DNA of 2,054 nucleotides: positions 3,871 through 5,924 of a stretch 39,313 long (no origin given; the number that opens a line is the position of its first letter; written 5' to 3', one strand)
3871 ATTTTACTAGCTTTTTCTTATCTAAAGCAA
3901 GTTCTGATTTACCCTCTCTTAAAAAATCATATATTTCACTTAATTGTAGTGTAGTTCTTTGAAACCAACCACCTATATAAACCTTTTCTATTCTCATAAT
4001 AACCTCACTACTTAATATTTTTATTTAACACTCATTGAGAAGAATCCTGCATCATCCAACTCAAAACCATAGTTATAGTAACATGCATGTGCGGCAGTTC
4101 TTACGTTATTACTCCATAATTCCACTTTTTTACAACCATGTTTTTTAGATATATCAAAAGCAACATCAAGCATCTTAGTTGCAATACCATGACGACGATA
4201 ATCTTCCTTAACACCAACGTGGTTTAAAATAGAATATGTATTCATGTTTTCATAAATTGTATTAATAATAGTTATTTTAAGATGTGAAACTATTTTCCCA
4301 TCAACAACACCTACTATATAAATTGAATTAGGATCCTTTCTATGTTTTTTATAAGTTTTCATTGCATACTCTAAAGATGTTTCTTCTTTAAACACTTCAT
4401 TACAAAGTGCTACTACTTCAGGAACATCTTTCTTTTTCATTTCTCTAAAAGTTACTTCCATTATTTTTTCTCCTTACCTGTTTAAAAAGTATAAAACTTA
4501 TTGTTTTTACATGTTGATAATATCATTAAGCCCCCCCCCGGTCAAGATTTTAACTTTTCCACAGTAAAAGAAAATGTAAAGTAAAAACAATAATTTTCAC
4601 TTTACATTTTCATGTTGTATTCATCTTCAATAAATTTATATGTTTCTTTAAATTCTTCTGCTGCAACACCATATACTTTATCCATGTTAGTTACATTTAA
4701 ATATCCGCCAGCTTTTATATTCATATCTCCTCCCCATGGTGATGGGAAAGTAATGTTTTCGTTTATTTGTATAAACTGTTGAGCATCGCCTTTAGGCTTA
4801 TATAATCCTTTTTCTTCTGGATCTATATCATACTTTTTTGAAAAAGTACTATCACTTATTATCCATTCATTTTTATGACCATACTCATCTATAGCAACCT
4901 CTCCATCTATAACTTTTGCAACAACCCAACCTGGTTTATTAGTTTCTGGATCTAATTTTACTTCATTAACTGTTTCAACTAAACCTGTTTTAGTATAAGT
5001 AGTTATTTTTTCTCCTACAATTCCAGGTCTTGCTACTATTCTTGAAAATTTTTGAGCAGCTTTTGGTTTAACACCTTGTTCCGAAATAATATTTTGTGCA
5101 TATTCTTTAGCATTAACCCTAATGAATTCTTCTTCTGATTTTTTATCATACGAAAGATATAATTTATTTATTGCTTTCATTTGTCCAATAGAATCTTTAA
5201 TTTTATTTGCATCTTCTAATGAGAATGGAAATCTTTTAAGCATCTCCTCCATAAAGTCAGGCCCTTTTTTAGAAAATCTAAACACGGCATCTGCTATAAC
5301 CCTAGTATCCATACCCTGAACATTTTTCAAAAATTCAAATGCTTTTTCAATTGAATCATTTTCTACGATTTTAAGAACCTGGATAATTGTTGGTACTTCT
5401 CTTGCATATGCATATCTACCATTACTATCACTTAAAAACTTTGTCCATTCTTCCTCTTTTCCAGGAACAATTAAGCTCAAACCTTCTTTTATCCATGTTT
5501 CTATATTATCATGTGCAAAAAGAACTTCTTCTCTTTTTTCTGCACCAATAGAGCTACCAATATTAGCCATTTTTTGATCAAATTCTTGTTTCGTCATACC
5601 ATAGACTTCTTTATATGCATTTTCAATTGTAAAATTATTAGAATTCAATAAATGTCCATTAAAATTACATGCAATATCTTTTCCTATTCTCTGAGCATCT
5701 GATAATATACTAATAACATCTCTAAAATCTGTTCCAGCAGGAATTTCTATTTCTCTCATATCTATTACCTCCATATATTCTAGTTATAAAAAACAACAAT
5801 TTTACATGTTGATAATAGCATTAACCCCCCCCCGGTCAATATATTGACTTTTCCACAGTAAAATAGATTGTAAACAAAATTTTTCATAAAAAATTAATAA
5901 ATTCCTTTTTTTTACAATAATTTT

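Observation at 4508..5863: Duplicated promoter cassette with a G9 tract inside the -35/-10 spacer: candidate phase-variable expression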

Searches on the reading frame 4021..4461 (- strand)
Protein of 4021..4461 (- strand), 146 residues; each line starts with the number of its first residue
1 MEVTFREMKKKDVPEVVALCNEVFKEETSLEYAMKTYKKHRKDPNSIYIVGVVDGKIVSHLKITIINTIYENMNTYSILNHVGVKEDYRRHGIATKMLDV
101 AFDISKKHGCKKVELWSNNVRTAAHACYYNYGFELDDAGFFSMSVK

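Call 9: search_protein_families(library=pfam, proteins=[window:4021-4461:-], max_evalue=0.01)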
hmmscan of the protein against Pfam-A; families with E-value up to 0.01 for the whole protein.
window:4021-4461:- (146 aa): 7 families
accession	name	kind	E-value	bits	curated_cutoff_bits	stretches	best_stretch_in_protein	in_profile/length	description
PF00583.31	Acetyltransf_1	-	1.1e-14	55.1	20.7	1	27-133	14-116/116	Acetyltransferase (GNAT) family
PF13527.13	Acetyltransf_9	-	1.7e-14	54.3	25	1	5-135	2-126/127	Acetyltransferase (GNAT) domain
PF13508.13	Acetyltransf_7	-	9.6e-11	42.4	27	1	45-134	2-83/84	Acetyltransferase (GNAT) domain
PF13673.13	Acetyltransf_10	-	1.5e-05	25.5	23.6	1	36-135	21-109/128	Acetyltransferase (GNAT) domain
PF14542.12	Acetyltransf_CG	-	0.00027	21.4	30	1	70-111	17-59/80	GCN5-related N-acetyl-transferase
PF13880.12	Acetyltransf_13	-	0.0035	17.6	22.8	1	84-101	12-29/69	ESCO1/2 acetyl-transferase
PF08445.16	FR47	-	0.0065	16.9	22.1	0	75-138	20-82/86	FR47-like protein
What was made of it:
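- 4021..4461 (-): GNAT acetyltransferase, first gene of the operon. Call 9 (PF00583, 1e-14).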

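Call 11: find_encoding_contigs(protein=window:4021-4461:-, flank=3000, max_places=10)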
Protein window:4021-4461:- (146 aa): 21 contigs read that carry it; 10 places shown.
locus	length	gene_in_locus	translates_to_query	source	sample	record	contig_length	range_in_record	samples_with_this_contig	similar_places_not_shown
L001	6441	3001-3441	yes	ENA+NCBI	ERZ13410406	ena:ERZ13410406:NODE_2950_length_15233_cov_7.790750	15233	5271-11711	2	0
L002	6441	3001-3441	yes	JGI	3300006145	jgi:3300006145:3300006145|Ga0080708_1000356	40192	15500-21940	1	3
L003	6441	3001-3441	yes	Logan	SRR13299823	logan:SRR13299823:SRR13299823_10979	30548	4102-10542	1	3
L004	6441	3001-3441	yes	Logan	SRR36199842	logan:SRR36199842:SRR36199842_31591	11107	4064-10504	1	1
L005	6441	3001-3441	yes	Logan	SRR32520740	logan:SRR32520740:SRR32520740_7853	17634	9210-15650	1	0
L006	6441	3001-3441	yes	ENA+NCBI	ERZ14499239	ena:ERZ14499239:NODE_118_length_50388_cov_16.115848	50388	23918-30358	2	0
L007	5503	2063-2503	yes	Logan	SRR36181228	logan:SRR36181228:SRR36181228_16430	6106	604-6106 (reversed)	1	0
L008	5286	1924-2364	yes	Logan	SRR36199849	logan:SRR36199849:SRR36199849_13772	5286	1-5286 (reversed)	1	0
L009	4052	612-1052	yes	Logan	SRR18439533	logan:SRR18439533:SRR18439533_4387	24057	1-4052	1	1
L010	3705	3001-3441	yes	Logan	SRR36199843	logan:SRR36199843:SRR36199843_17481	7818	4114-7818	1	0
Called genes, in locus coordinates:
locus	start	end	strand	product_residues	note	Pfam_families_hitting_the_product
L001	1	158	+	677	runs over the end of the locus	PF12051:DUF3533, PF12698:ABC2_membrane_3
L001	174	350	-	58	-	-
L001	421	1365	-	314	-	PF03851:UvdE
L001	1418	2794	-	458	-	PF02127:Peptidase_M18, PF05343:Peptidase_M42 (weak)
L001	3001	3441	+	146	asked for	PF13527:Acetyltransf_9, PF13673:Acetyltransf_10 (weak), PF00583:Acetyltransf_1, PF13508:Acetyltransf_7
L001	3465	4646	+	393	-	-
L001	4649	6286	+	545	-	PF00664:ABC_membrane, PF00005:ABC_tran, PF02463:SMC_N (faint)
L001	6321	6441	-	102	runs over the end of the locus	-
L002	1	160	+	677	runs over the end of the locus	PF12051:DUF3533, PF12698:ABC2_membrane_3, PF27280:EsaA_helical (faint)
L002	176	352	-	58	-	-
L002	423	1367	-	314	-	PF03851:UvdE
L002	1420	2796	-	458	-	PF02127:Peptidase_M18, PF05343:Peptidase_M42 (weak)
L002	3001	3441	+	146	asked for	PF13527:Acetyltransf_9, PF13673:Acetyltransf_10 (weak), PF00583:Acetyltransf_1, PF13508:Acetyltransf_7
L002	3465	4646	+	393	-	-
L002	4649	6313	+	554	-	PF00664:ABC_membrane, PF00005:ABC_tran, PF02463:SMC_N (faint)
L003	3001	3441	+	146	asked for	PF13527:Acetyltransf_9, PF13673:Acetyltransf_10 (weak), PF00583:Acetyltransf_1, PF13508:Acetyltransf_7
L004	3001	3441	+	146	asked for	PF13527:Acetyltransf_9, PF13673:Acetyltransf_10 (weak), PF00583:Acetyltransf_1, PF13508:Acetyltransf_7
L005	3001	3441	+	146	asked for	PF13527:Acetyltransf_9, PF13673:Acetyltransf_10 (weak), PF00583:Acetyltransf_1, PF13508:Acetyltransf_7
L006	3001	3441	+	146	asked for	PF13527:Acetyltransf_9, PF13673:Acetyltransf_10 (weak), PF00583:Acetyltransf_1, PF13508:Acetyltransf_7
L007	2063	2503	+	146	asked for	PF13527:Acetyltransf_9, PF13673:Acetyltransf_10 (weak), PF00583:Acetyltransf_1, PF13508:Acetyltransf_7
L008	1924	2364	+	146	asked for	PF13527:Acetyltransf_9, PF13673:Acetyltransf_10 (weak), PF00583:Acetyltransf_1, PF13508:Acetyltransf_7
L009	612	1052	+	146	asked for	PF13527:Acetyltransf_9, PF13673:Acetyltransf_10 (weak), PF00583:Acetyltransf_1, PF13508:Acetyltransf_7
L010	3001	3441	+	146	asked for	PF13527:Acetyltransf_9, PF13673:Acetyltransf_10 (weak), PF00583:Acetyltransf_1, PF13508:Acetyltransf_7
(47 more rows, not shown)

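Call 31: search_protein_families(library=ncbifam, proteins=[window:4021-4461:-], max_evalue=0.00001)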
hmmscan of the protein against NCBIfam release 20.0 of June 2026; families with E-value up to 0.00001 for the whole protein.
window:4021-4461:- (146 aa): 6 families
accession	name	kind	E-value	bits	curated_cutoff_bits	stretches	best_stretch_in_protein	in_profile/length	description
NF002959.0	PRK03624.1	equivalog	1.1e-08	34.9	124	1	2-139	6-135/147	GNAT family acetyltransferase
TIGR01575.1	rimI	equivalog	4.9e-08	33.2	86.4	1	13-134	2-113/132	ribosomal protein S18-alanine N-acetyltransferase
NF043067.1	AAC_6p_group_E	equivalog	1.4e-07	31.5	140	1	8-114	1-108/140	aminoglycoside 6'-N-acetyltransferase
NF007530.0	PRK10146.1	equivalog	1.9e-07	31.5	142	1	4-135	5-135/144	aminoalkylphosphonate N-acetyltransferase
NF053587.1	SpmdActasePaiA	equivalog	4.4e-07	29.8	250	1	32-142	45-156/172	spermidine/spermine N(1)-acetyltransferase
NF000359.1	sat3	exception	6.9e-06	26.2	360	1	69-136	88-155/180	streptothricin N-acetyltransferase Sat3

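Call 55: search_protein_families(library=phrogs, proteins=[window:4021-4461:-], max_evalue=0.01)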
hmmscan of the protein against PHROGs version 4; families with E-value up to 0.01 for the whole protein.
window:4021-4461:- (146 aa): 5 families
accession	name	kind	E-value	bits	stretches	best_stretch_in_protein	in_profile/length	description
phrog_1249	-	other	1.1e-14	55.5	1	1-138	6-151/180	acetyltransferase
phrog_3810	-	other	6e-09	37.1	1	57-135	71-144/155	acetyltransferase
phrog_11841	-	other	1.5e-07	31.5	1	1-118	7-130/502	acetyltransferase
phrog_21214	-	other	0.00015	22.9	1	76-136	74-125/129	acetyltransferase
phrog_20341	-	other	0.0013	20.1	1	68-136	88-156/180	acetyltransferase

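Call 56: search_protein_families(library=padloc, proteins=[window:4021-4461:-], max_evalue=0.01)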
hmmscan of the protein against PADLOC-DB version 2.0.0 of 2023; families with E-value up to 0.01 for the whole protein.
window:4021-4461:- (146 aa): 0 families

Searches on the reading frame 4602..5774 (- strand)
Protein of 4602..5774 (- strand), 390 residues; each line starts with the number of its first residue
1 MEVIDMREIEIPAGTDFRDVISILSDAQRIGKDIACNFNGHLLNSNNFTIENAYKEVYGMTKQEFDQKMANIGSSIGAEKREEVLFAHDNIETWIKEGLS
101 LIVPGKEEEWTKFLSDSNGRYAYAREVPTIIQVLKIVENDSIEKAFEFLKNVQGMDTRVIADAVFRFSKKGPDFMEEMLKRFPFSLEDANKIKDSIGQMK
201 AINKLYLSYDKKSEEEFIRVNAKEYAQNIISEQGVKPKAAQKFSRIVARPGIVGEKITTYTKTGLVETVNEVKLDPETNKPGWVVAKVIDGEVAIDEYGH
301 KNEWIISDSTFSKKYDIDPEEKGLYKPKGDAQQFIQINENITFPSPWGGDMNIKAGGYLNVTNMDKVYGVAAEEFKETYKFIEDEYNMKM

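Call 9: search_protein_families(library=pfam, proteins=[window:4602-5774:-], max_evalue=0.01)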
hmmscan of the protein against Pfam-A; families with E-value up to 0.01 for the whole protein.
window:4602-5774:- (390 aa): 0 families

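Call 14: find_encoding_contigs(protein=window:4602-5759:-, flank=3000, max_places=10)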
Protein window:4602-5759:- (385 aa): 5 contigs read that carry it; 4 places shown.
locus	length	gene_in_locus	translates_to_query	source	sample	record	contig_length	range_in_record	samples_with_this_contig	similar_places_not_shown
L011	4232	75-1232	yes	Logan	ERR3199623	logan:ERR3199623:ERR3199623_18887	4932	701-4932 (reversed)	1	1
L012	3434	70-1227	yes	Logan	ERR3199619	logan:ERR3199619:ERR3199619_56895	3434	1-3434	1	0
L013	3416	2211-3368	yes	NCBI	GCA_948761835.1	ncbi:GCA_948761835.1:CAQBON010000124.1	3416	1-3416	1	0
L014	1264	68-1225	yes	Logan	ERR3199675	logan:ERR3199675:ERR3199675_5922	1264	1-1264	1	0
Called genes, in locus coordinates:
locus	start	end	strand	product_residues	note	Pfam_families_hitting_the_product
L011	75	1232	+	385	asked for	-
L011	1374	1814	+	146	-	PF13527:Acetyltransf_9, PF13673:Acetyltransf_10 (weak), PF00583:Acetyltransf_1, PF13508:Acetyltransf_7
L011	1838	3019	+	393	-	-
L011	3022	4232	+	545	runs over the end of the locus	PF00664:ABC_membrane, PF00005:ABC_tran, PF02463:SMC_N (faint)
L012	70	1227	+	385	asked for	-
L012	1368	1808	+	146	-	PF13527:Acetyltransf_9, PF13673:Acetyltransf_10 (weak), PF00583:Acetyltransf_1, PF13508:Acetyltransf_7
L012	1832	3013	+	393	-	-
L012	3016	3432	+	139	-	?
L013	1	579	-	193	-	?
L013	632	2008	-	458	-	PF02127:Peptidase_M18, PF05343:Peptidase_M42 (weak)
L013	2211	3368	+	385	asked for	-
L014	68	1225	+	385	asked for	-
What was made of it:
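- The gene is rare: 5 contigs against more than 21 (calls 11, 14).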

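Call 25: find_homologous_proteins(query=window:4602-5759:-, max_evalue=0.001)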
Query window:4602-5759:- (385 aa): 1 proteins with E <= 0.001 among 2867 candidates.
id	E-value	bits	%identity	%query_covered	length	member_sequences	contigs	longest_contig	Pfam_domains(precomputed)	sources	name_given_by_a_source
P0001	1.5e-233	792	92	100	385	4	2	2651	-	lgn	-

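Call 27: find_encoding_contigs(protein=P0001, flank=3000, max_places=10)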
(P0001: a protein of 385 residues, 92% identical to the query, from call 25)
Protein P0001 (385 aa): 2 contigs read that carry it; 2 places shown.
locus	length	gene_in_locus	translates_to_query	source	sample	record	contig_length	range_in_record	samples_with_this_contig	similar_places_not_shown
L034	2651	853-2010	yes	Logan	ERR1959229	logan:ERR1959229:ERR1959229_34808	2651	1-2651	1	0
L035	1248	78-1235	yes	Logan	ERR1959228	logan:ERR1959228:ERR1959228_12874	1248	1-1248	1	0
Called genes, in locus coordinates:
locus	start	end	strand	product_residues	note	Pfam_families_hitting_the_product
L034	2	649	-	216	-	?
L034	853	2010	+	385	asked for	-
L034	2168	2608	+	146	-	PF13527:Acetyltransf_9, PF13673:Acetyltransf_10 (weak), PF00583:Acetyltransf_1, PF13508:Acetyltransf_7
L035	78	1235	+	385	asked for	-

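Call 31: search_protein_families(library=ncbifam, proteins=[window:4602-5759:-], max_evalue=0.00001)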
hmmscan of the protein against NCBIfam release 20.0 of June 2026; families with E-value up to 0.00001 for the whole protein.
window:4602-5759:- (385 aa): 0 families

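Call 33: search_protein_representatives(protein=window:4602-5759:-)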
Query: 385 residues. Proteins with E-value up to 0.001 (for the whole library): 783; up to 1e-10: 359; up to 1e-30: 18. The best 150 are listed.
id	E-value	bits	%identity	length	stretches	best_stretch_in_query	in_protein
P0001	4.9e-234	792.3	92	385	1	1-385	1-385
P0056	5.9e-52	193.2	51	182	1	211-385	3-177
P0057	6.1e-51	189.9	28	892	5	3-174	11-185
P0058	2.9e-44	167.9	54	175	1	214-380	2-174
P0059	3.7e-36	141.2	45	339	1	210-378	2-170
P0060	4.3e-36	141.0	42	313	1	211-379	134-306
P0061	8.1e-36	140.1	27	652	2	9-211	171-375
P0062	9.3e-36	139.9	27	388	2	12-196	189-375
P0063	1.8e-35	139.0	48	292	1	210-375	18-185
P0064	2.1e-35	138.8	46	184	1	218-381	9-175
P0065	2.4e-35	138.6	40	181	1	212-385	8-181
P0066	3.5e-35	138.0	30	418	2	3-176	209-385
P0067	3.7e-34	134.6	30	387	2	2-177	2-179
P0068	1.4e-33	132.7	39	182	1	212-382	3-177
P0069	2.5e-31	125.3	45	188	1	206-378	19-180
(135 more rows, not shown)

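Call 35: search_protein_families(library=pfam, proteins=[P0056, P0058, P0064, P0065, P0057, P0061, P0067, P0059, P0060], max_evalue=0.01)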
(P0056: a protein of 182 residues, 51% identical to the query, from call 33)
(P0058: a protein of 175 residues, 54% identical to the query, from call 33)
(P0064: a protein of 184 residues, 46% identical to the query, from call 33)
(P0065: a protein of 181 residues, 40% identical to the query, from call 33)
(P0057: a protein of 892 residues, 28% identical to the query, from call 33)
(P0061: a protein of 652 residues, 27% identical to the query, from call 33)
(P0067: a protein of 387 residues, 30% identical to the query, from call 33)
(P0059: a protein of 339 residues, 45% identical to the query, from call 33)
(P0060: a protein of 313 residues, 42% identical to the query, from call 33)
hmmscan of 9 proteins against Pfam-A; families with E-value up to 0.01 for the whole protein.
P0056 (182 aa): 0 families

P0058 (175 aa): 0 families

P0064 (184 aa): 0 families

P0065 (181 aa): 0 families

P0057 (892 aa): 6 families
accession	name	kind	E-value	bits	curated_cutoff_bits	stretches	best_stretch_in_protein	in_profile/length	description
PF25185.1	Tad3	-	4.9e-19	68.7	27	0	748-770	33-55/119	Type I Thoeris inhibitor Tad3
PF00482.28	T2SSF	-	6.9e-08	32.9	25.2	0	740-773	9-42/125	Type II secretion system (T2SS), protein F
PF21631.3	A9CJY8-like_N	-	0.00036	20.4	27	0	431-446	7-22/45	A9CJY8-like, N-terminal domain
PF09308.16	LuxQ-periplasm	-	0.00045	20.3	25.7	0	347-381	144-178/239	LuxQ, periplasmic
PF12637.14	TSCPD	-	0.0016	19.2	22.8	0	365-392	51-78/88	TSCPD domain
PF00571.33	CBS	-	0.0064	17.2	24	0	366-385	13-32/57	CBS domain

P0061 (652 aa): 1 family
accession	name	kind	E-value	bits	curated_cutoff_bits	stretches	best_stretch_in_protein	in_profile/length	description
PF25185.1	Tad3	-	0.00037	20.7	27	0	529-551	33-55/119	Type I Thoeris inhibitor Tad3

P0067 (387 aa): 2 families
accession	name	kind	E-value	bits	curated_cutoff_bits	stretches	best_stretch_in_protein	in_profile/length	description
PF08447.18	PAS_3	-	0.003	18.2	25.6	0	43-80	2-38/89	PAS fold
PF22122.2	InlK_D2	-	0.0065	17.2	26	0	205-239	40-74/112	Internalin K domain D2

P0059 (339 aa): 2 families
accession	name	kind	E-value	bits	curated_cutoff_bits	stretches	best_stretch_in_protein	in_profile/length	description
PF24793.1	GINT1_N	-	0.0025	17.3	27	1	92-190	170-268/304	Glucosamine inositolphosphorylceramide transferase 1, N-terminal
PF03838.20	RecU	-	0.0067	16.8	25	0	146-203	104-161/162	Recombination protein U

P0060 (313 aa): 0 families

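Call 36: search_solved_structures(query=window:4602-5759:-, max_evalue=1)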
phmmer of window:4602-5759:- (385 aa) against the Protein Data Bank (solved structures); distinct sequences matched with E-value up to 1: 4.
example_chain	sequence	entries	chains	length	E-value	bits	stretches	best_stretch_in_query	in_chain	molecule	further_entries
8wa0_O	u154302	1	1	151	0.18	13.8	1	165-237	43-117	Protein PLASTID TRANSCRIPTIONALLY ACTIVE 7-like isoform X2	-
7bzb_A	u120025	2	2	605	0.26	13.3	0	46-87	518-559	Terpenoid synthase 18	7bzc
1ct9_A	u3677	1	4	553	0.33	13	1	152-208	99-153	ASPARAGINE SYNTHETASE B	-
3bq3_A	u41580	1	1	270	0.39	12.8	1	12-98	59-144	Defective in cullin neddylation protein 1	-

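Call 48: predict_structure(alignment_id=A1)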
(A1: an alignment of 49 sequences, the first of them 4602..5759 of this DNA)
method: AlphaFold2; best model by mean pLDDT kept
length: 385 residues; sequences in the alignment: 49
mean_pLDDT: 88.9   pTM: 0.54
mean pLDDT of the five models: 88.9, 88.8, 88.0, 87.4, 87.2
residues with pLDDT >= 90: 249; 70-90: 101; 50-70: 33; < 50: 2
segments of 3 or more residues with pLDDT < 50: none
pLDDT, mean of each block of 10 residues (from residue 1): 75 90 92 90 94 92 73 73 88 91 88 63 95 97 91 91 95 91 87 78 60 96 96 96 98 86 93 98 93 92 97 96 95 97 93 98 96 88 52
secondary structure, 60 per line:
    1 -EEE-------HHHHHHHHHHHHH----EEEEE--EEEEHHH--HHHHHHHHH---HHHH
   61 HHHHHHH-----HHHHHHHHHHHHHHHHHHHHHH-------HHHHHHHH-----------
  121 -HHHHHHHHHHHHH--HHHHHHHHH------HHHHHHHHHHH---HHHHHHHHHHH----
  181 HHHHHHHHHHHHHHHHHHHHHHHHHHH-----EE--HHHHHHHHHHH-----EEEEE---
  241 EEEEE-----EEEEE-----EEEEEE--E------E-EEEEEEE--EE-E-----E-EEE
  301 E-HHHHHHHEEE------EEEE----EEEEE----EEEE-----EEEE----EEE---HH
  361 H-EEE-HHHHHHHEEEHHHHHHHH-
elements in order: E2-4 H12-24 E29-33 E36-39 H45-53 H57-67 H73-94 H102-109 H122-134 H137-145 H152-162 H166-176 H181-207 H217-227 E233-237 E241-245 E251-255 E261-266 E278-284 E298-301 H303-309 E310-312 E319-322 E327-331 E336-339 E345-348 E353-355 E363-365 H367-373 E374-376 H377-384

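Call 54: fold_search(model_id=the predicted structure, library=pdb)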
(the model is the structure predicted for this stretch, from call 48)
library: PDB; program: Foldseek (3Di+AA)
matches with E <= 10: 335; with E <= 0.001: 0
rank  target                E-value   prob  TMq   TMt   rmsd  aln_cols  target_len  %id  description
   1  4g1b_A                5.1e-02  0.10  0.11  0.11  20.0       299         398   12  X-ray structure of yeast flavohemoglobin in complex with econazole (released 2012-11-14)
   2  5h3d_A                1.8e-01  0.03  0.08  0.08  35.3       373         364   10  Helical structure of membrane tubules decorated by ACAP1 (BARPH doamin) protein by cryo-electron microscopy and MD sim (released 2019-01-16)
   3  5mdw_7                1.9e-01  0.03  0.08  0.09  23.7       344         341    9  Structure of ArfA(A18T) and RF2 bound to the 70S ribosome (pre-accommodated state) (released 2016-12-14)
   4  9rku_Au               2.1e-01  0.08  0.10  0.10  26.6       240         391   12  Agrobacterium phage 7-7-1 baseplate (released 2025-12-10)
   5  1khi                  2.6e-01  0.08  0.10  0.19  13.2       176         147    8  CRYSTAL STRUCTURE OF HEX1 (released 2002-11-30)
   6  4mt7                  2.9e-01  0.06  0.12  0.13  22.3       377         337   10  Crystal structure of collybistin I (released 2014-08-13)
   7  7e5u_A                2.9e-01  0.04  0.08  0.08  18.3       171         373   13  Crystal structure of Phm7 (released 2021-06-30)
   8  1i5p                  3.2e-01  0.06  0.12  0.08  23.8       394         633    9  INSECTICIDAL CRYSTAL PROTEIN CRY2AA (released 2001-05-16)
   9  7r81_K1               3.4e-01  0.15  0.08  0.13  10.9        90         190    8  Structure of the translating Neurospora crassa ribosome arrested by cycloheximide (released 2021-12-01)
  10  1cqx_A                3.4e-01  0.06  0.13  0.12  20.1       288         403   10  Crystal structure of the flavohemoglobin from Alcaligenes eutrophus at 1.75 A resolution (released 1999-08-31)
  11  7e7f                  4.3e-01  0.06  0.09  0.07  20.4       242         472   10  Human CYP11B1 mutant in complex with metyrapone (released 2022-01-05)
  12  8cd5                  6.7e-01  0.06  0.10  0.18  13.0       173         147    9  structure of HEX-1 from N. crassa crystallized in cellulo, diffracted at 100K and resolved using CrystFEL (released 2024-02-21)
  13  1wlc                  6.7e-01  0.05  0.07  0.15  13.5       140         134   11  Congerin II Y16S/T88I double mutant (released 2005-06-07)
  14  8qt6                  6.7e-01  0.05  0.13  0.13  19.4       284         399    9  Cryo-EM structure of Streptococcus pneumoniae NADPH oxidase (released 2024-07-24)
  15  8vc8                  7.1e-01  0.11  0.15  0.23  16.5       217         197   15  Crystal structure of heme-loaded design: HEM_3.C9 (released 2024-03-20)
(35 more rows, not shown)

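Call 55: search_protein_families(library=phrogs, proteins=[window:4602-5759:-], max_evalue=0.01)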
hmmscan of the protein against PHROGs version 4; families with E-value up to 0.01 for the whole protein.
window:4602-5759:- (385 aa): 0 families

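Call 56: search_protein_families(library=padloc, proteins=[window:4602-5759:-], max_evalue=0.01)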
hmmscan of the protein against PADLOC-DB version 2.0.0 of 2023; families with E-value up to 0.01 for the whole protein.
window:4602-5759:- (385 aa): 0 families
